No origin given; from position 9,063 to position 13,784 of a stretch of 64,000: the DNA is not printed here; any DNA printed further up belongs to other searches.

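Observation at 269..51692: Dispersed 24-bp promoter-operator family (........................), about 12 copies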

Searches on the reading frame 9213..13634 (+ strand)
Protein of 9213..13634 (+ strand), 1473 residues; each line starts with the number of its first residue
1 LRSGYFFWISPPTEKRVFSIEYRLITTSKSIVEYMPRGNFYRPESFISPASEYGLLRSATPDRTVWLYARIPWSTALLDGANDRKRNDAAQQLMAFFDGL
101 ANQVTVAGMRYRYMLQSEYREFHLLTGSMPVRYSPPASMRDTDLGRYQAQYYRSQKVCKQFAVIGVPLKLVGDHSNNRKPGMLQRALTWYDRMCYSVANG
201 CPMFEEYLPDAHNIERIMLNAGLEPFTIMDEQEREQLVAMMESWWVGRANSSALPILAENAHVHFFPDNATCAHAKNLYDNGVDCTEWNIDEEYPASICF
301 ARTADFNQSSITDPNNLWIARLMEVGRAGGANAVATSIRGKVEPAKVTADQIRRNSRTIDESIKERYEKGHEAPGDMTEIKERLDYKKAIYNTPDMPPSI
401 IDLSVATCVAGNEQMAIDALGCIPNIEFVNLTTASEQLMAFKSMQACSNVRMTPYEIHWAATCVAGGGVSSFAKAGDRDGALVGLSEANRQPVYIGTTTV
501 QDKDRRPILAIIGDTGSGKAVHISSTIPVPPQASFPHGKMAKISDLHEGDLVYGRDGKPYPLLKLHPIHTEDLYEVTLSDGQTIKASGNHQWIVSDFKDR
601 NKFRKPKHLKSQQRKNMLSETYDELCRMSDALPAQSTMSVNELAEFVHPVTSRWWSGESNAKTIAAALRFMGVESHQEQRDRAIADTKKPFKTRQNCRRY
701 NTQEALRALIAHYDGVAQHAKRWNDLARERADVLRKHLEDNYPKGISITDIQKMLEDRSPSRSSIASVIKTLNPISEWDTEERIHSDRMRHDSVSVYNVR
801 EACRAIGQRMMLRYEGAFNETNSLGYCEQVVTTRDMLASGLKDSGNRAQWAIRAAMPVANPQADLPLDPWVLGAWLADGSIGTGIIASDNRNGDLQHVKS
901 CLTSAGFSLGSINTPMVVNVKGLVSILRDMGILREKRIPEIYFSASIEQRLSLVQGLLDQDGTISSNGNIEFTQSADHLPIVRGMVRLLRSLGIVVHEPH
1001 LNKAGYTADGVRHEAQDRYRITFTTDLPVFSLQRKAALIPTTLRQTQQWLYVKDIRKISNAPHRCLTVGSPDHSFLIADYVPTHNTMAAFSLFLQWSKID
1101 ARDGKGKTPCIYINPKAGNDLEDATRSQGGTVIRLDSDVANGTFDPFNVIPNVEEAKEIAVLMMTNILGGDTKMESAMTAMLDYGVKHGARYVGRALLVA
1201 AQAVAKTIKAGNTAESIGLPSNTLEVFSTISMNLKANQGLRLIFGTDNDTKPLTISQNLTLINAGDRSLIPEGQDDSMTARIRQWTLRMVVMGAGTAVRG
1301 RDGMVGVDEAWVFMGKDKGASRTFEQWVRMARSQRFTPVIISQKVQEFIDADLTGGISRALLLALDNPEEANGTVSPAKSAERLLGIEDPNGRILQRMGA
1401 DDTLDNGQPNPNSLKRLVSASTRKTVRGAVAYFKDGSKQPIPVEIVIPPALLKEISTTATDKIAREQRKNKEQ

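Call 8: search_protein_families(library=pfam, proteins=[window:9213-13634:+], max_evalue=0.01)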
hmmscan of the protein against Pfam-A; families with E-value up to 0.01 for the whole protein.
window:9213-13634:+ (1473 aa): 2 families
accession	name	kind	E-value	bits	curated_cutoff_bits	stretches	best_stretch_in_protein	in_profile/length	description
PF12846.13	AAA_10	-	1.6e-08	34.4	27.5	1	1131-1370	76-308/362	AAA-like domain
PF05204.19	Hom_end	-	0.00016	22.2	21.1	1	938-1031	2-92/110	Homing endonuclease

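Call 9: search_protein_families(library=phrogs, proteins=[window:9213-13634:+], max_evalue=0.001)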
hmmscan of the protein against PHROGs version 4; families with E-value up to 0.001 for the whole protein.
window:9213-13634:+ (1473 aa): 5 families
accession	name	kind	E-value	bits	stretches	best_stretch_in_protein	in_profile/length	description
phrog_15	-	head and packaging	8e-19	68.5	2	825-975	156-319/1330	terminase large subunit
phrog_36964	-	head and packaging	9.6e-19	67.9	2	862-1096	208-445/890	terminase large subunit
phrog_19299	-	head and packaging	8.8e-15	55.2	1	935-1093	233-393/702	terminase large subunit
phrog_510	-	DNA, RNA and nucleotide metabolism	3.5e-07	30.3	1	864-976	520-639/667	DNA primase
phrog_2666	-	head and packaging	0.00088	19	0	1296-1372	420-491/555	terminase large subunit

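Call 15: search_dna_similar(query=window:9213-13634:+, collection=plasmids, mode=protein, max_rows=12)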
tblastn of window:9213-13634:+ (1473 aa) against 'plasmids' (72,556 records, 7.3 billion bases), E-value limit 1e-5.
Records with a match: 37; places in all: 43; records where one place covers at least 80% of the query: 5.
Best place of each record, by identity: >=99% 2; 95-99% 2; 60-80% 1; <60% 32.
By first word of the organism name: Bifidobacterium 5; Streptomyces 5; Rhodococcus 4; Curtobacterium 3; Pseudarthrobacter 2; Arthrobacter 2; Clostridium 2; Citrobacter 2; Paenarthrobacter 1; Euzebya 1; and 10 more.
By predicted mobility (MOB-suite, as given by PLSDB): non-mobilizable 28; conjugative 6; mobilizable 3.
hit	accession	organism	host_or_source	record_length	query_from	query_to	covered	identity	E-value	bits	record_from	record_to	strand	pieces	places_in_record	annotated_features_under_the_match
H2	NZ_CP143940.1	Bifidobacterium longum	Homo sapiens,cell culture,human fecal ...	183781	1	1473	100%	99.8%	0e+0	3068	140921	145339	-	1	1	ATP-binding protein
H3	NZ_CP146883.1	Bifidobacterium longum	-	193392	1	1473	100%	99.5%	0e+0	3059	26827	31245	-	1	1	ATP-binding protein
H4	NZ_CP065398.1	Bifidobacterium longum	cell culture,feces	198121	1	1473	100%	98.7%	0e+0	3026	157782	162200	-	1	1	ATP-binding protein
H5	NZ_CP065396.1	Bifidobacterium longum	cell culture,feces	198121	1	1473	100%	98.7%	0e+0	3026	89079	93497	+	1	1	ATP-binding protein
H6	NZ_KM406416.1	Bifidobacterium breve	-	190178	4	1473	63%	73.1%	0e+0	1401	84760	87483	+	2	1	ATP-binding protein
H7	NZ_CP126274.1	Curtobacterium sp. MCBD17_040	-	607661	62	1461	84%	27.8%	1e-64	422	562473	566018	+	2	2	ATP-binding protein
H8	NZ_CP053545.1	Paenarthrobacter sp. YJN-5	cell culture,soil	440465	62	1467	75%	29.6%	4e-36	427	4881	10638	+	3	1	ATP-binding protein | helicase C-terminal domain-containing protein | hypothetical protein (x2)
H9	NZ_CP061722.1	Pseudarthrobacter sp. BIM B-2242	cell culture,paddy soil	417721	65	1467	60%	29.0%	2e-37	291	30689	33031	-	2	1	ATP-binding protein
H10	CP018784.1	Curtobacterium pusillum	Zea mays,cell culture,root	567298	62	1467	57%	29.5%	9e-38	310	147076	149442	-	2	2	record has no annotation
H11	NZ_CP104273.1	Arthrobacter sp. zg-Y1110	Marmot,single cell,intestinal contents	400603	62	1465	57%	29.2%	1e-34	285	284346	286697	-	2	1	ATP-binding protein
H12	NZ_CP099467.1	Arthrobacter caoxuetaonis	single cell,faeces,Qinghai,China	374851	62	1467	56%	30.1%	4e-35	294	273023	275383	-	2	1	ATP-binding protein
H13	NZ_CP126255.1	Curtobacterium sp. MCSS17_016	-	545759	62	1473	58%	29.0%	2e-39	317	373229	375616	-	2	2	ATP-binding protein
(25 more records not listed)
